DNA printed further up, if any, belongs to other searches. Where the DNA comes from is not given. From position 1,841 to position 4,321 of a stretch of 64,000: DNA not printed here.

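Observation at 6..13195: Two flagellin genes bracketed by four modular TPR-glycosyltransferase fusions from two GT families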

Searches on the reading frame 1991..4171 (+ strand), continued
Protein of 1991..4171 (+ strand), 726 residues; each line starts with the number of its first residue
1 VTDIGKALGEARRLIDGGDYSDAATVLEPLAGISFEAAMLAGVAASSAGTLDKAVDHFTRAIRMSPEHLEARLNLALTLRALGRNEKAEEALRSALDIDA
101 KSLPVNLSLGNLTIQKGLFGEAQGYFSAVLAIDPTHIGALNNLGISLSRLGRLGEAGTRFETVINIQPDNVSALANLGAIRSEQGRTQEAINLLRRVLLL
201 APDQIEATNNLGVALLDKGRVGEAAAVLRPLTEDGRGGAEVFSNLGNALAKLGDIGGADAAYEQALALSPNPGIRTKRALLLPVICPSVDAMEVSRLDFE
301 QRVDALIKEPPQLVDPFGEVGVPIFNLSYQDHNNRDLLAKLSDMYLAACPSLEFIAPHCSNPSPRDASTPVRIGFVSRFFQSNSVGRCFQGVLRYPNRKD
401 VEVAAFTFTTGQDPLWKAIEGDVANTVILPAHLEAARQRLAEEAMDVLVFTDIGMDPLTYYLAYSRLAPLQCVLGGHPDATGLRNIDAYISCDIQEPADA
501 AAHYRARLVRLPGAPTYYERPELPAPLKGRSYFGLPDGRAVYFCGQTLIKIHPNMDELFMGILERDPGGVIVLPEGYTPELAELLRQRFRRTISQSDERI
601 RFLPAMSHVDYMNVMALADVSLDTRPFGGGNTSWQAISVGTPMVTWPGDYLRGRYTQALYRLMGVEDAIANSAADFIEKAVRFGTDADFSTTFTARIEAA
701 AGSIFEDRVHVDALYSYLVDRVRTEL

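Call 58: search_solved_structures(query=L001:4316-4990:-, max_evalue=0.00001)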
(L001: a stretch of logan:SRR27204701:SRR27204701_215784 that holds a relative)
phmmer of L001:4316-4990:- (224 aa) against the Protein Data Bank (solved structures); distinct sequences matched with E-value up to 0.00001: 46.
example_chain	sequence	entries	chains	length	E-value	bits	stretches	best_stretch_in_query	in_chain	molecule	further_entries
2npo_A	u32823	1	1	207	4.3e-13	52.4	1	65-212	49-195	Acetyltransferase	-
2vhe_A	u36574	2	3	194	5.5e-13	52.1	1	65-211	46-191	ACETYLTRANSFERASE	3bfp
3bss_A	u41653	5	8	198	5.9e-13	52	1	65-211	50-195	Acetyltransferase | UDP-N-acetylbacillosamine N-acetyltransferase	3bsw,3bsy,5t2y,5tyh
4ea7_A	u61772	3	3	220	1e-12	51.2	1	46-211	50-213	Perosamine N-acetyltransferase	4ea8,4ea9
4eaa_A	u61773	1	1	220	9.2e-12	48.1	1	46-211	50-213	Perosamine N-acetyltransferase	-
4eab_A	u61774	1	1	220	2.5e-11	46.7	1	46-211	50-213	Perosamine N-acetyltransferase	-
7txp_A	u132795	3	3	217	1.7e-10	43.9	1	93-209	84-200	VioB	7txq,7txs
4m98_A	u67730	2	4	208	1.2e-09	41.2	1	6-205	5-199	Pilin glycosylation protein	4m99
3r0s_A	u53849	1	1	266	1.9e-09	40.5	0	127-196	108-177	Acyl-[acyl-carrier-protein]--UDP-N-acetylglucosamine O-acyltransferase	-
4eqy_A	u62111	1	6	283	2.5e-09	40.1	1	127-208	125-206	Acyl-[acyl-carrier-protein]--UDP-N-acetylglucosamine O-acyltransferase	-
7ar9_z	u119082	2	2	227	2.4e-08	36.9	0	127-202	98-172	CA3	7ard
8e62_A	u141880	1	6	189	2.7e-08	36.7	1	120-199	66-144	UDP-N-acetylglucosamine acyltransferase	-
7s43_A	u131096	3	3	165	3.8e-08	36.2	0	129-201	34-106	N-acetyltransferase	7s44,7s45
3t57_A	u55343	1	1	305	4.3e-08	36.1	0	128-207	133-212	UDP-N-acetylglucosamine O-acyltransferase domain-containing protein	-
3cj8_A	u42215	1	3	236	4.4e-08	36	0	163-216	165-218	2,3,4,5-tetrahydropyridine-2,6-dicarboxylate N-acetyltransferase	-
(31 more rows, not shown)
